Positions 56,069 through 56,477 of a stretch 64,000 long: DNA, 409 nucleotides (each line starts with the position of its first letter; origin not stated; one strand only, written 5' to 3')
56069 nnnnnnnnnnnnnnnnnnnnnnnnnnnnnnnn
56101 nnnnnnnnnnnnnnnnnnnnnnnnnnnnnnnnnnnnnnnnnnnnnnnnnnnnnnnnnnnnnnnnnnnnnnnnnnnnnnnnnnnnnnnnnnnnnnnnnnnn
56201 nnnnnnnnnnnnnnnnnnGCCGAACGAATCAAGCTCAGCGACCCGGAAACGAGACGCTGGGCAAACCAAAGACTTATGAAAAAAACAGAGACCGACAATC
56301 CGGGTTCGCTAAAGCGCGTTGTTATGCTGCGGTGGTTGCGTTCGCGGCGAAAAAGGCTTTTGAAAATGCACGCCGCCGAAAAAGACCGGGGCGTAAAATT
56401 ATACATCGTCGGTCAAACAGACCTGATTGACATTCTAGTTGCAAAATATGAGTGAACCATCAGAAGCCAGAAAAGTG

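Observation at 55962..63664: Integron-like array of about 20 attC-like folded sites separating small phage genes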

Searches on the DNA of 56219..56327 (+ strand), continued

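Call 41: search_with_rna_model(model_id=R1, sources=[L148, L149, L150, L151, L108, L109, L110, L111, L112, L113, L114, L115, L116, L117, L118, L119, L120, L121, L122, L123, L124, L125, L126, L127, L128, L129, L130, L131, L132, L133, L134, L135, L136, L137, L138, L139, L140, L141, L142, L143, L144, L145, L146, L147], max_evalue=0.01)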
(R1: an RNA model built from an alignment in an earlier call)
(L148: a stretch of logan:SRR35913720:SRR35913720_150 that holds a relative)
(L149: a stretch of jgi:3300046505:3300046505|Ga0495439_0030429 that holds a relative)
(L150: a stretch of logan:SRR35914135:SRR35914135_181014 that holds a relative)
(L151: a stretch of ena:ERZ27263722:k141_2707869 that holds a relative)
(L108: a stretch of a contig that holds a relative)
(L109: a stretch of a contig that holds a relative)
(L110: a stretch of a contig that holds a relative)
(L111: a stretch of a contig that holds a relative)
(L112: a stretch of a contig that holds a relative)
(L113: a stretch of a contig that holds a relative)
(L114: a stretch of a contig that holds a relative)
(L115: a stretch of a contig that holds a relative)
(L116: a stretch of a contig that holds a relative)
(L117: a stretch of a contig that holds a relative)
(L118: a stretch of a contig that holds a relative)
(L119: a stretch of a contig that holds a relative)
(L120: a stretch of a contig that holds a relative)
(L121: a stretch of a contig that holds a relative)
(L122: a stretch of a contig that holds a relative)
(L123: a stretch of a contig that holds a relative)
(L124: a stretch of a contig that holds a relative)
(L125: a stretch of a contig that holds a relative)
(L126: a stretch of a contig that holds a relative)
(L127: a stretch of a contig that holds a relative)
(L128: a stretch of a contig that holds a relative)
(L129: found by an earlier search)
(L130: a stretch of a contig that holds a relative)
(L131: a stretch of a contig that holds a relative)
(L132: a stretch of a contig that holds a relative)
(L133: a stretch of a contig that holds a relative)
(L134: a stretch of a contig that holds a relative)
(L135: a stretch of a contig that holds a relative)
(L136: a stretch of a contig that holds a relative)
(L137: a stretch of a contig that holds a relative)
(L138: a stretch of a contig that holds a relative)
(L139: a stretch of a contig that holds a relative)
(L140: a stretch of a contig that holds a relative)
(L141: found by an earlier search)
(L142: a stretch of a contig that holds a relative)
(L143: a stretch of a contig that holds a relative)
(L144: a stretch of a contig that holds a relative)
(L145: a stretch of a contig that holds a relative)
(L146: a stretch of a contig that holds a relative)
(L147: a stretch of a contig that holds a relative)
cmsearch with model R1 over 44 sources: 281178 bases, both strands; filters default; matches with E-value up to 0.01: 158.
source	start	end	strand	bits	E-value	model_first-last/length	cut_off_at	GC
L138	637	747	+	101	7.3e-22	1-110/110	no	0.59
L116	1497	1595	-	93.3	5.3e-20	1-110/110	no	0.61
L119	1229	1339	-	90.2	3e-19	1-110/110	no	0.55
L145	5949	6047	+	89.8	3.6e-19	1-110/110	no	0.64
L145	6351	6449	+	89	5.9e-19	1-110/110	no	0.62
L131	620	718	+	88.7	6.7e-19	1-110/110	no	0.65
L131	7007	7105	+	88.7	6.7e-19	1-110/110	no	0.65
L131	3172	3270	+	88.7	6.8e-19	1-110/110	no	0.65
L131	6563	6661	+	88.7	6.8e-19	1-110/110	no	0.65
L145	5516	5614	+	88.3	8.3e-19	1-110/110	no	0.64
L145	6819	6917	+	88.3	8.6e-19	1-110/110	no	0.61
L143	413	511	+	87.9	1.1e-18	1-110/110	no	0.66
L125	5076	5174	+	87.8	1.1e-18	1-110/110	no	0.64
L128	1487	1585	+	87.7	1.2e-18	1-110/110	no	0.64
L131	5064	5162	+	87.6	1.2e-18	1-110/110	no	0.62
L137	2102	2200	+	87.3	1.5e-18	1-110/110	no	0.62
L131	4687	4785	+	87.2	1.6e-18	1-110/110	no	0.65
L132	7355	7453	-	87.1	1.6e-18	1-110/110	no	0.63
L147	530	628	+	87.1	1.6e-18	1-110/110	no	0.63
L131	3506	3613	+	87.1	1.6e-18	1-110/110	no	0.56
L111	593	691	+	87.1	1.7e-18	1-110/110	no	0.63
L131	2678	2776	+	87.1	1.7e-18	1-110/110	no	0.63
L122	664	762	-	87.1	1.7e-18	1-110/110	no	0.64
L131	5981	6079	+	87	1.8e-18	1-110/110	no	0.63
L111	280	378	+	86.9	1.9e-18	1-110/110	no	0.66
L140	55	153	-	86.8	2e-18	1-110/110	no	0.64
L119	129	227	-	86.8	2e-18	1-110/110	no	0.65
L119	690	788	-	86.7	2.1e-18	1-110/110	no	0.63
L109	599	697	-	86.6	2.1e-18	1-110/110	no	0.65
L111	1167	1265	+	86.6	2.2e-18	1-110/110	no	0.64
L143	1808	1906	+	86.5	2.3e-18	1-110/110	no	0.64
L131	123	221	+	86.5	2.4e-18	1-110/110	no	0.66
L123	7782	7880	+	86.4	2.4e-18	1-110/110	no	0.66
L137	2594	2692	+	86.3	2.6e-18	1-110/110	no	0.64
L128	1114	1212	+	86.1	2.9e-18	1-110/110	no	0.64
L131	1035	1133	+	86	3e-18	1-110/110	no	0.65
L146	896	994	-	85.9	3.2e-18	1-110/110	no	0.64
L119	3680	3778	-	85.9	3.3e-18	1-110/110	no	0.65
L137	3795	3893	+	85.9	3.3e-18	1-110/110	no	0.65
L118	4323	4421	+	85.4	4.2e-18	1-110/110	no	0.62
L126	3193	3291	+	85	5.2e-18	1-110/110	no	0.65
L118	5488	5586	+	84.8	5.8e-18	1-110/110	no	0.65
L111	1426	1533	+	84.8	6e-18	1-110/110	no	0.55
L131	5601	5699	+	84.5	7.1e-18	1-110/110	no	0.64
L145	7203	7300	+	84.4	7.6e-18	1-110/110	no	0.61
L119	1644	1742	-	84.1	8.7e-18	1-110/110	no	0.66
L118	5960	6058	+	84.1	8.8e-18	1-110/110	no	0.66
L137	3416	3514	+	84.1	9e-18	1-110/110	no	0.66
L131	1532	1630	+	84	9.1e-18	1-110/110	no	0.66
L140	460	558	-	84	9.2e-18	1-110/110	no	0.66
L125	6496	6594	+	83.9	9.7e-18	1-110/110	no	0.64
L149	300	398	+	83.9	9.8e-18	1-110/110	no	0.68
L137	4154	4252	+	83.9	9.9e-18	1-110/110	no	0.64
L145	7726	7824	+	83.8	1e-17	1-110/110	no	0.65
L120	5996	6094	-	83.3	1.4e-17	1-110/110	no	0.63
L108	3092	3190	+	83.2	1.5e-17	1-110/110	no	0.62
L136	1184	1282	+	83.1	1.5e-17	1-110/110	no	0.66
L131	7769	7867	+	82.9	1.7e-17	1-110/110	no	0.65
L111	1745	1852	+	82.7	1.9e-17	1-110/110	no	0.5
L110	1629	1727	+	82.5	2.1e-17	1-110/110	no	0.64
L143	973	1071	+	82.4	2.2e-17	1-110/110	no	0.64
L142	2466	2564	-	82.3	2.5e-17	1-110/110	no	0.67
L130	4197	4295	+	82.2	2.6e-17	1-110/110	no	0.66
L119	1983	2091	-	81.5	3.7e-17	1-110/110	no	0.51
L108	3764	3862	+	81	5e-17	1-110/110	no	0.67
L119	2928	3026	-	80.6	6.3e-17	1-110/110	no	0.65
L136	384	482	+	79.8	9.9e-17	1-110/110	no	0.68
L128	718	815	+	78.9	1.6e-16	1-110/110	no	0.63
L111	2200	2298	+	78.7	1.8e-16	1-110/110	no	0.65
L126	2693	2791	+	78.4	2.1e-16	1-110/110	no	0.65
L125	7605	7703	+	78.2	2.3e-16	1-110/110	no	0.62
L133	7629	7730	+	77.5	3.4e-16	1-110/110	no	0.6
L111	874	972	+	77.3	3.9e-16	1-110/110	no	0.66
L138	37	135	+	76.8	5e-16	1-110/110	no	0.63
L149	626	725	+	76.5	6.1e-16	1-110/110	no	0.6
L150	255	354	+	76.5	6.1e-16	1-110/110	no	0.6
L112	2658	2756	+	76.3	6.6e-16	1-110/110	no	0.66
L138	1027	1119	+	75.9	8.5e-16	1-110/110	no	0.46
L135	1045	1143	+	75.9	8.5e-16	1-110/110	no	0.63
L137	1641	1748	+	74.9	1.5e-15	1-110/110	no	0.56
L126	3706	3813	+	74.9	1.5e-15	1-110/110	no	0.58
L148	349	447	+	74.7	1.6e-15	1-110/110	no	0.67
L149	975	1073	+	74.7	1.6e-15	1-110/110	no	0.67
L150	604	702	+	74.7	1.6e-15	1-110/110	no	0.67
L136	2090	2215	+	71.2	1.2e-14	1-110/110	no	0.55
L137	3080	3187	+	71.2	1.2e-14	1-110/110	no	0.56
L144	1514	1612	+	69.9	2.4e-14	1-110/110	no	0.63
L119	2620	2718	-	68.7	4.6e-14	1-110/110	no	0.63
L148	1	99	+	68.4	5.7e-14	2-110/110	5'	0.6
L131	7401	7490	+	67.6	8.5e-14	1-110/110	no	0.62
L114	1619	1717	-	67.4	9.9e-14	1-110/110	no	0.66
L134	51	149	+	67.2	1.1e-13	1-110/110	no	0.59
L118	3428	3554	+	67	1.2e-13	1-110/110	no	0.54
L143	2248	2382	+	66.3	1.8e-13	1-110/110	no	0.66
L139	896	994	+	65.3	3.1e-13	1-110/110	no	0.66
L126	4170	4259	+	64.8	4.1e-13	1-110/110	no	0.68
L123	7421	7510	+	64.5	4.8e-13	1-110/110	no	0.64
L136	1778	1876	+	64.1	6.1e-13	1-110/110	no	0.64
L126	2350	2439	+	64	6.4e-13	1-110/110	no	0.69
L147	1918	2043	+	63.7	7.7e-13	1-110/110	no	0.54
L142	5780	5908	-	63.1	1.1e-12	1-110/110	no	0.54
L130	4387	4470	+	61.7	2.3e-12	1-95/110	3'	0.65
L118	4868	4994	+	61.5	2.6e-12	1-110/110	no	0.62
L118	6379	6504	+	59.9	6.2e-12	1-110/110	no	0.55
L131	2074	2181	+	59.9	6.3e-12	1-110/110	no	0.56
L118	3771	3896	+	59.7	6.9e-12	1-110/110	no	0.61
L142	4609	4707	-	58.9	1.1e-11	1-110/110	no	0.61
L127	3009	3161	-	56.6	4e-11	1-110/110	no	0.67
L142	5356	5445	-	54.8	1.1e-10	1-110/110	no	0.62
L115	375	529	+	54.5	1.3e-10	1-110/110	no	0.66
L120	6432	6557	-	54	1.7e-10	1-110/110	no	0.56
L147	1046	1170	+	54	1.7e-10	1-110/110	no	0.51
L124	335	441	+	53.5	2.2e-10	1-110/110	no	0.56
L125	4472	4598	+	53.2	2.6e-10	1-110/110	no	0.58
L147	1521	1647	+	53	2.9e-10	1-110/110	no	0.57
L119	5370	5493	-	52.6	3.7e-10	1-110/110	no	0.64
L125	5936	6062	+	52.4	4.1e-10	1-110/110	no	0.57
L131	4072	4198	+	51.7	6.1e-10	1-110/110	no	0.58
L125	1936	2062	-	51.6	6.5e-10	1-110/110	no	0.57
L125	7016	7144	+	51.5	6.7e-10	1-110/110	no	0.57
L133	6432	6533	+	51.2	7.9e-10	1-110/110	no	0.62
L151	137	226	+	50.3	1.3e-09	1-110/110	no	0.51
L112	2276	2369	+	49.6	2e-09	1-110/110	no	0.63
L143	1422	1484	+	49.5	2.1e-09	1-110/110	no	0.6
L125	5453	5579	+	49.4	2.2e-09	1-110/110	no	0.6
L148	970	1059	+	48.4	3.7e-09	1-110/110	no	0.49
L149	1596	1685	+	48.4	3.7e-09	1-110/110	no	0.49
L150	1225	1314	+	48.4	3.7e-09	1-110/110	no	0.49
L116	2169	2292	-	47.5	6.3e-09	1-110/110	no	0.58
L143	3210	3310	+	47.2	7.4e-09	1-110/110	no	0.61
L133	5887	6021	+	45.3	2.1e-08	1-110/110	no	0.65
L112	8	104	+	45.3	2.1e-08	1-110/110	no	0.64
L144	833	956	+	44.5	3.3e-08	1-110/110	no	0.61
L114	2698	2795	-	43.9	4.6e-08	1-110/110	no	0.65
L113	1728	1892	+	43.9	4.8e-08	1-110/110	no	0.59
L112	3160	3245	+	42.4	1.1e-07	1-110/110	no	0.64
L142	1723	1826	-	42.2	1.2e-07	1-110/110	no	0.6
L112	779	874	+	40.9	2.5e-07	1-110/110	no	0.49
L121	2783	2926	-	40.9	2.5e-07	1-110/110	no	0.64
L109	190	282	-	39.5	5.3e-07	1-110/110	no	0.6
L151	749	837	+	38.2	1.1e-06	1-110/110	no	0.54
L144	301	393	+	33.7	1.4e-05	1-110/110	no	0.72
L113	318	539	+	33.1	1.9e-05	1-110/110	no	0.6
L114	2230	2318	-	31.2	5.4e-05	1-110/110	no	0.54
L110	193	288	+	31.1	5.8e-05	1-110/110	no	0.71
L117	1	37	+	30.3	9.1e-05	74-110/110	5'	0.7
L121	4445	4565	-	30.2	9.6e-05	1-110/110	no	0.6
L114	1183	1307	-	29.3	0.00016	1-110/110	no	0.62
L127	3622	3728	-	29.2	0.00017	1-110/110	no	0.58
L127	4352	4460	-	27.9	0.00034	1-110/110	no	0.64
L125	1491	1612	-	27.5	0.00043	1-110/110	no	0.57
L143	1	35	+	25.2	0.0016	76-110/110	5'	0.63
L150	1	27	+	25.1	0.0016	84-110/110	5'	0.7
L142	7941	8000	-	25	0.0017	51-110/110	5'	0.63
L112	3535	3594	+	23.2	0.0048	1-71/110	3'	0.6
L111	2493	2547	+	23.1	0.0051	1-66/110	3'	0.6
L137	4551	4601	+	23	0.0053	1-61/110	3'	0.59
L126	4572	4600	+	22.4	0.0073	1-29/110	3'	0.59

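Call 58: search_with_rna_model(model_id=R1, sources=[L152, L154, L155, L156, L157, L158, L159, L160, L161, L162, L163, L164, L165, L166, L167, L168, L169, L170, L171, L172, L173, L174, L175, L178, L182, L185], max_evalue=0.01)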
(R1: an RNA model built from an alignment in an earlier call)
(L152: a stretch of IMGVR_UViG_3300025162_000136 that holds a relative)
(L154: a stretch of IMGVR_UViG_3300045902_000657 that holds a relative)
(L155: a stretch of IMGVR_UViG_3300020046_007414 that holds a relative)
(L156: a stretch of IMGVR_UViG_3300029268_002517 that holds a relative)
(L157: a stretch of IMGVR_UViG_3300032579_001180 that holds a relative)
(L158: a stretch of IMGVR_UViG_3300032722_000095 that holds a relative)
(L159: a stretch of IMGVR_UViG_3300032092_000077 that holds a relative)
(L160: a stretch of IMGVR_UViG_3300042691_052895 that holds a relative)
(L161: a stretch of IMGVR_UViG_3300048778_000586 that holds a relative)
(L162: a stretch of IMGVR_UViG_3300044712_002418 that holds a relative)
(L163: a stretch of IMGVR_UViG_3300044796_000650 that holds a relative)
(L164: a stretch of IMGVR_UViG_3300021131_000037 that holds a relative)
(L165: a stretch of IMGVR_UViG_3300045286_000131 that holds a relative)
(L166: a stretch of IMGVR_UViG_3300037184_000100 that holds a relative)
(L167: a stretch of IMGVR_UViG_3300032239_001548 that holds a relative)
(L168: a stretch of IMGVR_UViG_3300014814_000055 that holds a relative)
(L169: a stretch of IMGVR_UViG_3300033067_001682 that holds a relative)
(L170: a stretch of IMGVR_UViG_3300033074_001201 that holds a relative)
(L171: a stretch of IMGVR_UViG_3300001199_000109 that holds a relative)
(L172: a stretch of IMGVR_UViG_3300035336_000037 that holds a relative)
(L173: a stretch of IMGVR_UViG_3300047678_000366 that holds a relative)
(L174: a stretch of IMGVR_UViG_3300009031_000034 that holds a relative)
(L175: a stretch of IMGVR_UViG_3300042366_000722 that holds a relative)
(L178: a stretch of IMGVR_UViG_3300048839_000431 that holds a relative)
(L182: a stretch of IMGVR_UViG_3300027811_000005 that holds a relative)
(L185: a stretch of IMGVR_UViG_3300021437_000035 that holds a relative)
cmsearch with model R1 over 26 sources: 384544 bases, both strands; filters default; matches with E-value up to 0.01: 39.
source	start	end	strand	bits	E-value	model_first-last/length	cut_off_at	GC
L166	27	136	+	90.5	3.4e-19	1-110/110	no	0.59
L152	9600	9698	+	81.3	5.8e-17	1-110/110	no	0.62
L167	8087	8194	+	63.5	1.2e-12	1-110/110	no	0.57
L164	7035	7143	+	59.4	1.2e-11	1-110/110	no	0.53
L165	8035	8161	+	57.7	2.9e-11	1-110/110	no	0.5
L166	385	489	+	54.9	1.4e-10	1-110/110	no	0.55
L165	9666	9772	+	52.8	4.5e-10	1-110/110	no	0.53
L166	1264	1368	+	49.2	3.3e-09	1-110/110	no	0.53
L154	9557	9658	+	48.4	5.2e-09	1-110/110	no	0.72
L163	9518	9645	+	47.1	1.1e-08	1-110/110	no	0.57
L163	8028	8149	+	44.3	5e-08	1-110/110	no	0.57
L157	9665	9779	+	43.7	7e-08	1-110/110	no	0.59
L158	9665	9779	+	43.7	7e-08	1-110/110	no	0.59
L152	8977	9099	+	43.2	9.7e-08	1-110/110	no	0.59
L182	11456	11550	-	40.2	4.9e-07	1-110/110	no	0.58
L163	8350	8472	+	40.2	5e-07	1-110/110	no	0.56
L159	120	179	+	38.7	1.1e-06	1-110/110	no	0.67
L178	9377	9473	+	33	2.8e-05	1-110/110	no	0.7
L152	8654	8760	+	31.7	5.6e-05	1-110/110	no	0.62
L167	9960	10056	+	31.5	6.4e-05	1-110/110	no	0.58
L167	7714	7843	+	30.6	0.0001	1-110/110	no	0.56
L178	6632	6746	+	30.6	0.00011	1-110/110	no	0.66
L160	8832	8935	+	30.2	0.00013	1-110/110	no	0.62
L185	8130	8231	+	30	0.00015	1-110/110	no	0.69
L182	12733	12824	-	29.8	0.00016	1-110/110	no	0.6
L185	9265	9368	+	29.6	0.00018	1-110/110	no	0.62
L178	7740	7795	+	29.6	0.00019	1-110/110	no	0.64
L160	9684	9813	+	29.1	0.00024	1-110/110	no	0.6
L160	8579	8686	+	29.1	0.00025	1-110/110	no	0.62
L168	3028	3114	+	28.7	0.0003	1-110/110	no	0.66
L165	8909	9016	+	28.3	0.00038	1-110/110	no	0.59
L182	11831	11922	-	27.3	0.00068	1-110/110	no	0.59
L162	9391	9489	+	27.2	0.00069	1-110/110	no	0.61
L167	8385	8491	+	26.3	0.0011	1-110/110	no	0.59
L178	7305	7422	+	26.2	0.0012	1-110/110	no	0.61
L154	8895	9019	+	25.9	0.0015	1-110/110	no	0.58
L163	9195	9325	+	25.4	0.0019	1-110/110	no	0.51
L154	8526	8649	+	24.6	0.0031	1-110/110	no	0.56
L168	1661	1750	+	23.8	0.0047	1-110/110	no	0.61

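Call 71: search_with_rna_model(model_id=R1, sources=[L233, L234, L235, L236, L237, L238, L239, L240, L241, L242, L243, L244], max_evalue=0.01)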
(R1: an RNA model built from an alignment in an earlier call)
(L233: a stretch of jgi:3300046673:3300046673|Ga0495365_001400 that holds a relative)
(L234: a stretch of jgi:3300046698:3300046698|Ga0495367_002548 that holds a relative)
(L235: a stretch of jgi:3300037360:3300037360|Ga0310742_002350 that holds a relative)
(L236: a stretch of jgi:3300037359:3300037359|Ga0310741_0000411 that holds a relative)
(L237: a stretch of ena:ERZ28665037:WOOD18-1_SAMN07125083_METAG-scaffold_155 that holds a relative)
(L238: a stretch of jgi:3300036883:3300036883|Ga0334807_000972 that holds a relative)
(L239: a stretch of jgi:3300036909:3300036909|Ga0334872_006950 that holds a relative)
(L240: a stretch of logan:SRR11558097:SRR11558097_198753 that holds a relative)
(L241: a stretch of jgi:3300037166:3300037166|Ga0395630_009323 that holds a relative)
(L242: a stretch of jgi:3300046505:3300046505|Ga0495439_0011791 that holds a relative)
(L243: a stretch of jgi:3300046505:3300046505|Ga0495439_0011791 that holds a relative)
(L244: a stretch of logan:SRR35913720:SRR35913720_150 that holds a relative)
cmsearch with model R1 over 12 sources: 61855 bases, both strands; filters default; matches with E-value up to 0.01: 85.
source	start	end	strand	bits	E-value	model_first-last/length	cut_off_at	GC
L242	3428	3537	+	96.6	1.8e-21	1-110/110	no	0.58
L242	3747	3845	+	96.4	2.1e-21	1-110/110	no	0.62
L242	2347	2455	+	95.8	2.8e-21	1-110/110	no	0.56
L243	4096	4204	+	95.8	2.8e-21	1-110/110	no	0.56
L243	1464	1574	+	90.6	5.3e-20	1-110/110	no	0.56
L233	3428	3537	+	88.2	2e-19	1-110/110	no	0.57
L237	3428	3537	+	88.2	2e-19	1-110/110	no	0.57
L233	6064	6171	+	87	3.9e-19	1-110/110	no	0.55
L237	6064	6171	+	87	3.9e-19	1-110/110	no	0.55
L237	1792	1890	+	84.9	1.3e-18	1-110/110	no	0.65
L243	90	200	+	84.3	1.8e-18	1-110/110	no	0.57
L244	1829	1939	+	84.3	1.8e-18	1-110/110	no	0.57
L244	1430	1538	+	77.9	6e-17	1-110/110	no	0.51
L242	2655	2786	+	77.6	7.4e-17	1-110/110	no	0.51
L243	1145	1253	+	76.9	1.1e-16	1-110/110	no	0.55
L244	2884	2992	+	76.9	1.1e-16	1-110/110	no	0.55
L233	5418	5527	+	76.1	1.7e-16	1-110/110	no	0.56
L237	5418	5527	+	76.1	1.7e-16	1-110/110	no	0.56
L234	3428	3525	+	73.8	5.9e-16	1-110/110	no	0.55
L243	437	546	+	73.3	8.2e-16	1-110/110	no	0.51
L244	2176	2285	+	73.3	8.2e-16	1-110/110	no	0.51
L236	2656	2786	+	73.2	8.4e-16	1-110/110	no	0.52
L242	1993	2100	+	72.8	1e-15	1-110/110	no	0.6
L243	3742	3849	+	72.8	1e-15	1-110/110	no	0.6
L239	454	563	+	72.3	1.4e-15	1-110/110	no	0.55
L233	1792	1890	+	70.8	3.2e-15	1-110/110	no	0.66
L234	4960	5068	+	70.5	3.7e-15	1-110/110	no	0.5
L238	2838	2946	+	70.5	3.7e-15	1-110/110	no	0.5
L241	742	872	+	69.3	7.2e-15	1-110/110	no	0.52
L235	157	265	+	69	8.5e-15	1-110/110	no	0.55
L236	1621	1729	+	69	8.5e-15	1-110/110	no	0.55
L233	2657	2786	+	68.9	9.2e-15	1-110/110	no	0.52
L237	2657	2786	+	68.9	9.2e-15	1-110/110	no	0.52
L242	417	527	+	67.8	1.7e-14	1-110/110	no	0.59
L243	2166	2276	+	67.8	1.7e-14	1-110/110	no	0.59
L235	2656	2786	+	67.7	1.8e-14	1-110/110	no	0.51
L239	2656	2786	+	67.7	1.8e-14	1-110/110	no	0.51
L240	1032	1162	+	67.7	1.8e-14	1-110/110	no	0.51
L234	2657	2786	+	67.5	2e-14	1-110/110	no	0.5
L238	1299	1428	+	67.5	2e-14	1-110/110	no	0.5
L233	5755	5864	+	66.9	2.9e-14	1-110/110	no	0.6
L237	5755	5864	+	66.9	2.9e-14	1-110/110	no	0.6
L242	82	208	+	63.6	1.8e-13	1-110/110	no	0.51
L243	1831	1957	+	63.6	1.8e-13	1-110/110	no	0.51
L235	1192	1289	+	60.4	1.1e-12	1-110/110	no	0.61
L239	1192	1289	+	60.4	1.1e-12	1-110/110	no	0.61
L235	806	902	+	58.9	2.4e-12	1-110/110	no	0.64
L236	2270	2366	+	58.9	2.4e-12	1-110/110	no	0.64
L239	806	902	+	58.9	2.4e-12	1-110/110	no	0.64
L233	1248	1356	+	56.9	7.3e-12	1-110/110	no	0.55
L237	1248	1356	+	56.9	7.3e-12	1-110/110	no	0.55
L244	1173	1281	+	55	2.1e-11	1-110/110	no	0.6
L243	874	1007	+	52.8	7.1e-11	1-110/110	no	0.46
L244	2613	2746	+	52.8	7.1e-11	1-110/110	no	0.46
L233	4540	4632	+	52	1.1e-10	1-110/110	no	0.52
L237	4540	4632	+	52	1.1e-10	1-110/110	no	0.52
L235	1572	1665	+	51.9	1.2e-10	1-110/110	no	0.56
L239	1572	1665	+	51.9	1.2e-10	1-110/110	no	0.56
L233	4187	4303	+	51.6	1.4e-10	1-110/110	no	0.56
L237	4187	4303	+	51.6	1.4e-10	1-110/110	no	0.56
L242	1428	1536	+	48.6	7.6e-10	1-110/110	no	0.54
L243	3177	3285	+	48.6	7.6e-10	1-110/110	no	0.54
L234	2218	2306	+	48.5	7.8e-10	1-110/110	no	0.57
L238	860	948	+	48.5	7.8e-10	1-110/110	no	0.57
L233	2132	2242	+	46.4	2.5e-09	1-110/110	no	0.52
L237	2132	2242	+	46.4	2.5e-09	1-110/110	no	0.52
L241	1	93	+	45.9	3.4e-09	2-110/110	5'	0.57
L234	4192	4306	+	44.5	7.4e-09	1-110/110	no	0.58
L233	518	628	+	42.7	2e-08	1-110/110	no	0.59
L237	518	628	+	42.7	2e-08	1-110/110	no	0.59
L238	2070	2184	+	41.6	3.8e-08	1-110/110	no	0.57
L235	2314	2424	+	41.2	4.7e-08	1-110/110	no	0.55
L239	2314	2424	+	41.2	4.7e-08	1-110/110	no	0.55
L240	690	800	+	41.2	4.7e-08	1-110/110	no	0.55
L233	1434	1567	+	38.1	2.7e-07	1-110/110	no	0.54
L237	1434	1567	+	38.1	2.7e-07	1-110/110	no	0.54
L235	453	563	+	37.5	3.7e-07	1-110/110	no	0.57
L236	1917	2027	+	37.5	3.7e-07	1-110/110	no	0.57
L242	919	1100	+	36.7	5.7e-07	1-110/110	no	0.53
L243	2668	2849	+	36.7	5.7e-07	1-110/110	no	0.53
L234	620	724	+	34.6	1.8e-06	1-110/110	no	0.57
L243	4404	4459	+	26.3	0.00019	1-54/110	3'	0.48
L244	3203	3231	+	24.4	0.00054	1-29/110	3'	0.62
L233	2394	2501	+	24.3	0.00056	1-110/110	no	0.57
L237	2394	2501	+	24.3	0.00056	1-110/110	no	0.57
